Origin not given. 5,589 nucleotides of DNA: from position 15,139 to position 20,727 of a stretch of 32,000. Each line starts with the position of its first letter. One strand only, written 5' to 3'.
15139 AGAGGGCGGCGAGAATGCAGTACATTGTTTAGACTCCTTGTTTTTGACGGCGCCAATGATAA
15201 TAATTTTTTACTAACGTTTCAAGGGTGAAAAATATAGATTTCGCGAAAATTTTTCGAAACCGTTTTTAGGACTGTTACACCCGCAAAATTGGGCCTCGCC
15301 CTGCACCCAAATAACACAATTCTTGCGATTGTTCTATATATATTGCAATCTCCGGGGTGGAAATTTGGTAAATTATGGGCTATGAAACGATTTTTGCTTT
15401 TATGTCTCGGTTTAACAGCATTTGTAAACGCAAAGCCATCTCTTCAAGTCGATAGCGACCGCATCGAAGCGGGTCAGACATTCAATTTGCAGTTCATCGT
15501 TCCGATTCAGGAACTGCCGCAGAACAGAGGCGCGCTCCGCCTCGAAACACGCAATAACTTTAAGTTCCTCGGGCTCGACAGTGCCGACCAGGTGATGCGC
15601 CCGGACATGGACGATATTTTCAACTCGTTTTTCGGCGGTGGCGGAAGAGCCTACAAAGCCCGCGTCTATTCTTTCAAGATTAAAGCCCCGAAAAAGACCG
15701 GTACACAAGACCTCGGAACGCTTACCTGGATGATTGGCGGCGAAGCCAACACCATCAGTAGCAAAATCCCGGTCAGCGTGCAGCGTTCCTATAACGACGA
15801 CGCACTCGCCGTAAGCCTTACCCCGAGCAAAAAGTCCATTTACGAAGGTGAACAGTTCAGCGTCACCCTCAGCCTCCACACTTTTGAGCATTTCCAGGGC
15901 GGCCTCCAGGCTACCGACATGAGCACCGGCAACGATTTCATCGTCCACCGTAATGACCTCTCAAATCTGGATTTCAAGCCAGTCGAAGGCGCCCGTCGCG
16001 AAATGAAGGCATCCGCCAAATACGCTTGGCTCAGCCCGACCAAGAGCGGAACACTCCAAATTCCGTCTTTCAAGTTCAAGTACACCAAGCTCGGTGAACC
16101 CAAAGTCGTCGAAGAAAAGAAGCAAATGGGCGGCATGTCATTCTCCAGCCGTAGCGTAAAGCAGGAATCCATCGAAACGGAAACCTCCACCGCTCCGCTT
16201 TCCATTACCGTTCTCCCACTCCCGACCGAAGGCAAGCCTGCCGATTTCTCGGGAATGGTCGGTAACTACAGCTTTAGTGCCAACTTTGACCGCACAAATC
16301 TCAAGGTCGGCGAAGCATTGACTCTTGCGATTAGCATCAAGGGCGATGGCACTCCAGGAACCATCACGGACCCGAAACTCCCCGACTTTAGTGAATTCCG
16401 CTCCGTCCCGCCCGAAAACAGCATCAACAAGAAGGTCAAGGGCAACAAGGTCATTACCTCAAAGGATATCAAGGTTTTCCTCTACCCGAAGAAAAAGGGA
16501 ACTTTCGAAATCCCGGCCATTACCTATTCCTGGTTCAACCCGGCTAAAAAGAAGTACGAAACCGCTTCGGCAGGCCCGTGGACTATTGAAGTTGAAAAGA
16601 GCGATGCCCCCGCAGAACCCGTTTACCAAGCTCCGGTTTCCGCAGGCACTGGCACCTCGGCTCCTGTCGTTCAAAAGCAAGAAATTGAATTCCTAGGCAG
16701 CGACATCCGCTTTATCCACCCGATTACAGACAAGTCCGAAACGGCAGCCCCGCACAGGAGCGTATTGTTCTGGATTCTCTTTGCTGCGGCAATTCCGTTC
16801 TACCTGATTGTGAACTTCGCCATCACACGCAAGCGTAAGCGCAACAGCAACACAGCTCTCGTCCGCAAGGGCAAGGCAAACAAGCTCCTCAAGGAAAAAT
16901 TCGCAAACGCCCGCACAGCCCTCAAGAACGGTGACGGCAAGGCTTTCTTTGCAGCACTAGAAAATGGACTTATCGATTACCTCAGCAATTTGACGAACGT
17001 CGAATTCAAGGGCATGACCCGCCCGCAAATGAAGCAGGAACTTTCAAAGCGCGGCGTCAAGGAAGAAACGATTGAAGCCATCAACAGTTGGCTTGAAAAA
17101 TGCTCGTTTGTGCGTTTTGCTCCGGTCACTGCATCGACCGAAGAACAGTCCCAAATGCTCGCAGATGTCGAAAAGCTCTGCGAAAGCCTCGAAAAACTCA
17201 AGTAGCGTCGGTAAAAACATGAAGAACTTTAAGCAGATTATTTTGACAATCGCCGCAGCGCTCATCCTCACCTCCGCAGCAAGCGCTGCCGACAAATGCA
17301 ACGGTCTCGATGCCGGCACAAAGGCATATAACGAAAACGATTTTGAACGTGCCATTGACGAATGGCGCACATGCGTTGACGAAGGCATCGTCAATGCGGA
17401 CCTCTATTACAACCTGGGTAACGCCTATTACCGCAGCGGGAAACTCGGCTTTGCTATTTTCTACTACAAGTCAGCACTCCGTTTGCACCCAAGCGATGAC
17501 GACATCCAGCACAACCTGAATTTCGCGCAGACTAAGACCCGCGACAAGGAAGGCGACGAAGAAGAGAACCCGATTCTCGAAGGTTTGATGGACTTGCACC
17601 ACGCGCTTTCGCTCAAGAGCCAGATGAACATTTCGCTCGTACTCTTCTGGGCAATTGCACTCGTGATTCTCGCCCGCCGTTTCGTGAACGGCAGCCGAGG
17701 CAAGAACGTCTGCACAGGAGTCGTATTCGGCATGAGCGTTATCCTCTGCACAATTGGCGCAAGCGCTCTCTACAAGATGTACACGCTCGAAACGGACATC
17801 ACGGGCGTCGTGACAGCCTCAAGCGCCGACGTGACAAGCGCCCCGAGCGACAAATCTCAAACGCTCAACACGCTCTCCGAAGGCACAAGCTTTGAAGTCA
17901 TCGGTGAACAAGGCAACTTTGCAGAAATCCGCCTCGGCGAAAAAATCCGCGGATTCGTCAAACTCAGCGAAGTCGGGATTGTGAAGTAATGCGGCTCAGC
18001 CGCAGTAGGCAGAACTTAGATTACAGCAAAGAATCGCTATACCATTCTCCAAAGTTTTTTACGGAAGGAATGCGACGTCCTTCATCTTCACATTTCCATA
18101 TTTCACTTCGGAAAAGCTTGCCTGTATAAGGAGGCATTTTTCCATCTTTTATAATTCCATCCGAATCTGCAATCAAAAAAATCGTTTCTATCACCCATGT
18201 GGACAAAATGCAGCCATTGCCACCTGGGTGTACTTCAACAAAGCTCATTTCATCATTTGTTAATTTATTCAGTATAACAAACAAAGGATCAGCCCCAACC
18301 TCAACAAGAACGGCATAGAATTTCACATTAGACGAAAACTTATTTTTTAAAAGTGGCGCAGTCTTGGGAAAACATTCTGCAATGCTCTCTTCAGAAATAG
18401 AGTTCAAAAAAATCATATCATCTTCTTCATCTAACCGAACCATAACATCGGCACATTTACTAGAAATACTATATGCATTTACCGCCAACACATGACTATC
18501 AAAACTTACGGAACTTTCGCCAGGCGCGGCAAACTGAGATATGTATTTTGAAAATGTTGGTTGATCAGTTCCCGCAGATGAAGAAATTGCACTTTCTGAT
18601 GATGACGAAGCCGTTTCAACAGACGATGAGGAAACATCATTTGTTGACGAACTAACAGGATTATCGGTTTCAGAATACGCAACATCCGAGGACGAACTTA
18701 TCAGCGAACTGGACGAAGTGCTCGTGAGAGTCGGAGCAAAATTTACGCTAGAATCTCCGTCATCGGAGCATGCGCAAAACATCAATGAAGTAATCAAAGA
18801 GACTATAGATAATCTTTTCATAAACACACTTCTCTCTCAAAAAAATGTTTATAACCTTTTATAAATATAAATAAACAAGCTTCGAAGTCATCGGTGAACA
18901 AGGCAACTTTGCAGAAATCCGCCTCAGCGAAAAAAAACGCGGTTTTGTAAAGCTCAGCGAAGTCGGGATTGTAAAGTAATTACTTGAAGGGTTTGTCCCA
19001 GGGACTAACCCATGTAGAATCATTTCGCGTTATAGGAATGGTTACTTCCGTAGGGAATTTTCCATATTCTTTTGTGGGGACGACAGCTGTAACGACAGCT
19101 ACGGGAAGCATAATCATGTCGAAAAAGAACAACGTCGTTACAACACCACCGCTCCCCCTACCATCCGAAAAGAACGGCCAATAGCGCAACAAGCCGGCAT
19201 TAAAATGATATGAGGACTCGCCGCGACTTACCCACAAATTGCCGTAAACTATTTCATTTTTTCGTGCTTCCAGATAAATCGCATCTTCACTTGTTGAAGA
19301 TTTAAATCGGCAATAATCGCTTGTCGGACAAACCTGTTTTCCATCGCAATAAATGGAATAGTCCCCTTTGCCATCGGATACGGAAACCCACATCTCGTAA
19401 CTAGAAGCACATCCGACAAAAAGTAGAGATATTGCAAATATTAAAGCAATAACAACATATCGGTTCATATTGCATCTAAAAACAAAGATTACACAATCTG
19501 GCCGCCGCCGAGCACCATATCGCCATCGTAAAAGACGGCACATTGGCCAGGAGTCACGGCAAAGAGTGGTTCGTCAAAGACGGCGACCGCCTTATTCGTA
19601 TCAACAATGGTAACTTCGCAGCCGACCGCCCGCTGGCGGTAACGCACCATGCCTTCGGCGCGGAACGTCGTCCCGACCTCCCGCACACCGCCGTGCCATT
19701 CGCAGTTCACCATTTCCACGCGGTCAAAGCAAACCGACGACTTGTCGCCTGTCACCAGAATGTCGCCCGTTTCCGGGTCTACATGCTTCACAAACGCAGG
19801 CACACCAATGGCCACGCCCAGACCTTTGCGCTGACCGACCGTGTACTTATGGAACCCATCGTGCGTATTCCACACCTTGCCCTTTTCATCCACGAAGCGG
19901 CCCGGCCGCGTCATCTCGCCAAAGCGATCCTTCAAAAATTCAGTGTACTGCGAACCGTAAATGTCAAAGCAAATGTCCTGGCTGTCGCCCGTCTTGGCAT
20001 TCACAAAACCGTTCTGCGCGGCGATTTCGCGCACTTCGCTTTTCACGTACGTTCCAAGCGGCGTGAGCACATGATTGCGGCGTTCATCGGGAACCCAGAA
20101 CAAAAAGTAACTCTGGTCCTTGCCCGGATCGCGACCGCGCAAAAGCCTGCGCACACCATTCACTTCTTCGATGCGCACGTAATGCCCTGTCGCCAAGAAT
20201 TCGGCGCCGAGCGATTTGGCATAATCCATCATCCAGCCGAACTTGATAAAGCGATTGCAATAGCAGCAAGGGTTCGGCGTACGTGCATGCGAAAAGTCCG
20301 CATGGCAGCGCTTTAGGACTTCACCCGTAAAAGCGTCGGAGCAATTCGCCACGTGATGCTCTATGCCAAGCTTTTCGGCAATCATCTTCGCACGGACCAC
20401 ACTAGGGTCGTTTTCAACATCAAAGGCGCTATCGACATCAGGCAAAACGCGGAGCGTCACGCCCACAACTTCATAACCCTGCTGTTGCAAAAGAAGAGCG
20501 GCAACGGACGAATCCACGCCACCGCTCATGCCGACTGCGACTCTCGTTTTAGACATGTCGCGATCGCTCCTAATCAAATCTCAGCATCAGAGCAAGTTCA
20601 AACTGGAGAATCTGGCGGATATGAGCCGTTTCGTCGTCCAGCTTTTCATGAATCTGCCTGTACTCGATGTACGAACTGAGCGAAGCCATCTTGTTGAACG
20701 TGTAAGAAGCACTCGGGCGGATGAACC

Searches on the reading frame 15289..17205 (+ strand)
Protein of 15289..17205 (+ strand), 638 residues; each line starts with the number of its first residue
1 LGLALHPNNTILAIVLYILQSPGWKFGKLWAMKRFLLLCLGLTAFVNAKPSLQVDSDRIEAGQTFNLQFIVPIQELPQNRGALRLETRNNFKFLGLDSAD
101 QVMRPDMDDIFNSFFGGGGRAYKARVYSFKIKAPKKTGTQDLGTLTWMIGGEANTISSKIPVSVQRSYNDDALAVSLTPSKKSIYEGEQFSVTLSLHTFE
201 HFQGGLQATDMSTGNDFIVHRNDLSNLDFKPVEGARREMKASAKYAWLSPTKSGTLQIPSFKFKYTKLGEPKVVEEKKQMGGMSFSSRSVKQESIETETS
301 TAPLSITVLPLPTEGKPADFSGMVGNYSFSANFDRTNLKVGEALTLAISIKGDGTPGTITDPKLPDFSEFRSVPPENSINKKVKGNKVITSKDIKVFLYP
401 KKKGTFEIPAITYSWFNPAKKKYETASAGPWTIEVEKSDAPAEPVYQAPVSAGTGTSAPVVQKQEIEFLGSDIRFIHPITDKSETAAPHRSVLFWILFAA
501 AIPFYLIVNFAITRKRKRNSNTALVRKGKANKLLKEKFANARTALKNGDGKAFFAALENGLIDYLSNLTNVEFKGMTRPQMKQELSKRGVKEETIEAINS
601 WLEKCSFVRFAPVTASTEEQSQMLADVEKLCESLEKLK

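Call 12: search_protein_families(library=pfam, proteins=[window:15289-17205:+])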
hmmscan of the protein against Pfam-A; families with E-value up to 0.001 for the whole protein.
window:15289-17205:+ (638 aa): 1 family
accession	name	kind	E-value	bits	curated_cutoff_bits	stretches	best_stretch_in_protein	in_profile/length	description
PF13584.12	BatD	-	5.5e-24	85.1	24.1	2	332-435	2-92/92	BatD DUF11 like domain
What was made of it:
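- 15382..17205 (+): batD (context). It is transcribed divergently and is the conserved neighbour of the micro-gene. It has one predicted transmembrane helix. Pfam BatD (call 12).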

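Call 13: search_protein_families(library=ncbifam, proteins=[window:15289-17205:+], max_evalue=10)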
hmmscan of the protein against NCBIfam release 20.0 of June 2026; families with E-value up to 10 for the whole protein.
window:15289-17205:+ (638 aa): 0 families

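Call 45: find_homologous_proteins(query=window:15382-17205:+, max_evalue=1e-10)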
Query window:15382-17205:+ (607 aa): 480 proteins with E <= 1e-10 among 8000 candidates; the best 120 are listed.
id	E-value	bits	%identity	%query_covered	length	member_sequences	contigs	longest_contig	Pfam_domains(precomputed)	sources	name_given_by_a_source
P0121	0.0e+0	1358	100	100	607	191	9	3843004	PF13584.13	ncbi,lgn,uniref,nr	ncbi:hypothetical protein Fisuc_0861 [Fibrobacter succinogenes subsp. succinogenes S85]|uniref:Oxyge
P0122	0.0e+0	1286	94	100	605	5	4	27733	PF13584.13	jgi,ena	-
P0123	0.0e+0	1284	94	100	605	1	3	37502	PF13584.13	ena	-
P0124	0.0e+0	1281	93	100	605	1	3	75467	PF13584.13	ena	-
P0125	0.0e+0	1272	93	100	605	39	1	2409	PF13584.13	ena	-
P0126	0.0e+0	1267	92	100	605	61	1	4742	PF13584.13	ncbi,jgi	jgi:hypothetical protein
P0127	0.0e+0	1256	91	100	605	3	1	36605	PF13584.13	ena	-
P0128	0.0e+0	1246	91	100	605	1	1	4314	PF13584.13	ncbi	-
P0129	0.0e+0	1241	91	100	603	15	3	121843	PF13584.13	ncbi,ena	-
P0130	0.0e+0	1234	89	100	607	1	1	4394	PF13584.13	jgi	-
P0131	0.0e+0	1230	89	100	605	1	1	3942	PF13584.13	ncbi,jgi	jgi:hypothetical protein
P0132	0.0e+0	1230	89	100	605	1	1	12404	PF13584.13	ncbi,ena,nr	ncbi:MAG: protein BatD [Fibrobacter sp.]|nr:protein BatD [Fibrobacter sp.]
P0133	0.0e+0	1228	90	100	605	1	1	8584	PF13584.13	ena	-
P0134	0.0e+0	1225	90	100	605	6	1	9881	PF13584.13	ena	-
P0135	0.0e+0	1224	89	100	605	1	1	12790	PF13584.13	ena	-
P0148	0.0e+0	1056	75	100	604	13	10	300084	PF13584.13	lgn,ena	-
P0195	1.3e-297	1006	71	100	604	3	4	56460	PF13584.13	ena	-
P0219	4.1e-287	971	71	100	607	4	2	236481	PF13584.13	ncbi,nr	ncbi:MAG: BatD family protein [Fibrobacter sp.]|nr:BatD family protein [Fibrobacter sp.]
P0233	2.4e-284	962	69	100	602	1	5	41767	PF13584.13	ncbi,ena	-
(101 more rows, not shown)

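Call 61: find_encoding_contigs(protein=P0148, flank=1500, max_places=1)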
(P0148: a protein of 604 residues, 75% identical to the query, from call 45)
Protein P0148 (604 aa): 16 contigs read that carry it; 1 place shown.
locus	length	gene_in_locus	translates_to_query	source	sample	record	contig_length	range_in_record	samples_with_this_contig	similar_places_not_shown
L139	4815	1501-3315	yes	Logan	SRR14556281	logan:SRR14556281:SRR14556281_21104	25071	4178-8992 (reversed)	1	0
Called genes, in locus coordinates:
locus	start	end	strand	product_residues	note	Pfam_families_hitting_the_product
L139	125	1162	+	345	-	PF04055:Radical_SAM, PF19288:CofH_C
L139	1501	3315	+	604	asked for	PF13584:BatD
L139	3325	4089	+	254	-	PF13414:TPR_11 (faint), PF00515:TPR_1 (weak), PF07719:TPR_2 (weak), PF13181:TPR_8 (faint)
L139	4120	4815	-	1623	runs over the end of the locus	?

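Call 62: find_encoding_contigs(protein=P0219, flank=1500, max_places=1)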
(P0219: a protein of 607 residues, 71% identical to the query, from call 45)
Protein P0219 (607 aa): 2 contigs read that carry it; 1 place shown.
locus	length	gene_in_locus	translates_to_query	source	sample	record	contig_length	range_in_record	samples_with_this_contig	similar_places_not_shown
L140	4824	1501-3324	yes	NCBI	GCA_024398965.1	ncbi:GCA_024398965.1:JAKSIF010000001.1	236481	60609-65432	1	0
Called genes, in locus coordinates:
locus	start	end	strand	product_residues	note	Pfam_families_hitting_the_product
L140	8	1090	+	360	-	PF04055:Radical_SAM, PF19288:CofH_C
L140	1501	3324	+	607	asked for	PF13584:BatD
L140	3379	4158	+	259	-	PF13414:TPR_11 (faint), PF13431:TPR_17 (faint), PF00515:TPR_1 (weak), PF07719:TPR_2 (weak)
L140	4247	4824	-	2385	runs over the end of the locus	PF14349:SprA_N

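Call 63: find_encoding_contigs(protein=P0233, flank=1500, max_places=1)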
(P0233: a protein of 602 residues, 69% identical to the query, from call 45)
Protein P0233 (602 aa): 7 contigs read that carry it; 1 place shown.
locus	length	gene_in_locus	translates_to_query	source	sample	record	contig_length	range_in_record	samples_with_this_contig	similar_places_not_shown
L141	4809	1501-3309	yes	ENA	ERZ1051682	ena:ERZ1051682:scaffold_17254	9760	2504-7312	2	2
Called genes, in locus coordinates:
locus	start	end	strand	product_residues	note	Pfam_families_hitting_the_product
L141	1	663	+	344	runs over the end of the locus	PF04055:Radical_SAM, PF19288:CofH_C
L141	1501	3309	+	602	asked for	PF13584:BatD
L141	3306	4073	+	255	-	PF13432:TPR_16 (weak), PF00515:TPR_1, PF07719:TPR_2 (weak), PF13414:TPR_11 (weak)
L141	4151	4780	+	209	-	PF13302:Acetyltransf_3, PF00583:Acetyltransf_1, PF13420:Acetyltransf_4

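Call 64: find_encoding_contigs(protein=P0195, flank=1500, max_places=1)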
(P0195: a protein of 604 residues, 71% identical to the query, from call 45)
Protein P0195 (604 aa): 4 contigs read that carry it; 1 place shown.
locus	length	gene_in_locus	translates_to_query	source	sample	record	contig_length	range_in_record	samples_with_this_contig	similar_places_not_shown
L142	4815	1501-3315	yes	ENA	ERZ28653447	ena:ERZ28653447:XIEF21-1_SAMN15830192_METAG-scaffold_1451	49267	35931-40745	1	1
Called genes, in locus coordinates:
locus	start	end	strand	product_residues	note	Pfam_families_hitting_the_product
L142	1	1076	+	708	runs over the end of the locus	-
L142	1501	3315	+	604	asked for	PF13584:BatD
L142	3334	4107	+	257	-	PF13414:TPR_11 (faint), PF13432:TPR_16 (faint), PF00515:TPR_1, PF07719:TPR_2 (weak)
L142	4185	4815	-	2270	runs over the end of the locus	PF14349:SprA_N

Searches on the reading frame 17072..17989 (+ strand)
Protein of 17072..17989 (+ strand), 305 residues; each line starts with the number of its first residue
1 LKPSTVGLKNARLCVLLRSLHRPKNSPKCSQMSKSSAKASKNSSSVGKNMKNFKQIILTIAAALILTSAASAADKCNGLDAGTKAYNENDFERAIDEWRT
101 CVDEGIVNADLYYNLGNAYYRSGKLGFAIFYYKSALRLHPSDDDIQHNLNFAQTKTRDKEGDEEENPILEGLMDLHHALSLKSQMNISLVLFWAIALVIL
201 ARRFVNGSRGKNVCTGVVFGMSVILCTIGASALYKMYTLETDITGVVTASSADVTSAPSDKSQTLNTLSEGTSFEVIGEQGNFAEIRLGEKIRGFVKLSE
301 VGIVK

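Call 12: search_protein_families(library=pfam, proteins=[window:17072-17989:+])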
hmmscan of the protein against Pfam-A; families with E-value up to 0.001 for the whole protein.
window:17072-17989:+ (305 aa): 8 families
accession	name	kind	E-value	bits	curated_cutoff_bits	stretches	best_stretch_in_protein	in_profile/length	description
PF00515.34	TPR_1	-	3.6e-09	36.5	27.8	1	109-142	1-34/34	Tetratricopeptide repeat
PF07719.23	TPR_2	-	1.1e-08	35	27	1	109-142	1-34/34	Tetratricopeptide repeat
PF13414.12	TPR_11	-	7.7e-07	29.1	26.8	1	116-152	1-37/42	TPR repeat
PF13432.12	TPR_16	-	2.7e-05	25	32.7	1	79-142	1-64/65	Tetratricopeptide repeat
PF08239.17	SH3_3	-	0.0001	22.9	27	1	256-296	7-48/54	Bacterial SH3 domain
PF13181.12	TPR_8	-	0.00016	22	25.7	1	109-141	1-33/34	Tetratricopeptide repeat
PF13424.12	TPR_12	-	0.00056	20.5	30.1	0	90-138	25-74/77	Tetratricopeptide repeat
PF13431.12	TPR_17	-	0.0009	19.8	24.4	0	108-125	12-29/34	Tetratricopeptide repeat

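Call 58: search_protein_families(library=pfam, proteins=[window:17072-17989:+])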
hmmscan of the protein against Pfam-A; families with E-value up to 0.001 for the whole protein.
window:17072-17989:+ (305 aa): 8 families
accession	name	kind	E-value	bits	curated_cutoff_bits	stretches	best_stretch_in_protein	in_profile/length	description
PF00515.34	TPR_1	-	3.6e-09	36.5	27.8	1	109-142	1-34/34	Tetratricopeptide repeat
PF07719.23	TPR_2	-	1.1e-08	35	27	1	109-142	1-34/34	Tetratricopeptide repeat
PF13414.12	TPR_11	-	7.7e-07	29.1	26.8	1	116-152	1-37/42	TPR repeat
PF13432.12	TPR_16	-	2.7e-05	25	32.7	1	79-142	1-64/65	Tetratricopeptide repeat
PF08239.17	SH3_3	-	0.0001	22.9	27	1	256-296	7-48/54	Bacterial SH3 domain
PF13181.12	TPR_8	-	0.00016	22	25.7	1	109-141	1-33/34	Tetratricopeptide repeat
PF13424.12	TPR_12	-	0.00056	20.5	30.1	0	90-138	25-74/77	Tetratricopeptide repeat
PF13431.12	TPR_17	-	0.0009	19.8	24.4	0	108-125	12-29/34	Tetratricopeptide repeat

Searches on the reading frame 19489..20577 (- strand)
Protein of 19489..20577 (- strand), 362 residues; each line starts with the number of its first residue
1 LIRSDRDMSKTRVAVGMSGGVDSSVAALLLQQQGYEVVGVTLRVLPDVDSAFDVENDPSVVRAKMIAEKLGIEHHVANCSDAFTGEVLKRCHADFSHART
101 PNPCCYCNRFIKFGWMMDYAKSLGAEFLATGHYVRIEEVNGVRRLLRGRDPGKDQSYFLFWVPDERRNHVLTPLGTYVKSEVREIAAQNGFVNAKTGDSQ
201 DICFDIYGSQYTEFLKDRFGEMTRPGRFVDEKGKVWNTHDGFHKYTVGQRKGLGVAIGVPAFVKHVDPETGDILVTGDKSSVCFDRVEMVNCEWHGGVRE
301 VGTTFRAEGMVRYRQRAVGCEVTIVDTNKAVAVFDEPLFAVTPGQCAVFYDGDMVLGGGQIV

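Call 58: search_protein_families(library=pfam, proteins=[window:19489-20577:-])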
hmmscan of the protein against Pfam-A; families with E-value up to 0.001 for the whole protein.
window:19489-20577:- (362 aa): 7 families
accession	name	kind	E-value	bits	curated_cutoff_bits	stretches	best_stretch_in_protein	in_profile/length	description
PF03054.22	tRNA_Me_trans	-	6e-60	202.8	20.6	1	12-204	2-199/202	tRNA methyl transferase HUP domain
PF20258.4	tRNA_Me_trans_C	-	6.7e-17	62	20.6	1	291-361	8-77/77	Aminomethyltransferase beta-barrel domain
PF20259.3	tRNA_Me_trans_M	-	6.5e-15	54.9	27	1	213-275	2-64/66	tRNA methyl transferase PRC-barrel domain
PF02540.23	NAD_synthase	-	1.4e-05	24.8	21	1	11-83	19-85/242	NAD synthase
PF00733.27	Asn_synthase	-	5.4e-05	23.5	21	1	8-81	15-81/354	Asparagine synthase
PF24167.1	DUF7411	-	7.3e-05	22.9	28.7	1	13-93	3-72/194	Family of unknown function (DUF7411)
PF06508.19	QueC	-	0.00014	21.9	22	0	15-93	4-76/210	Queuosine biosynthesis protein QueC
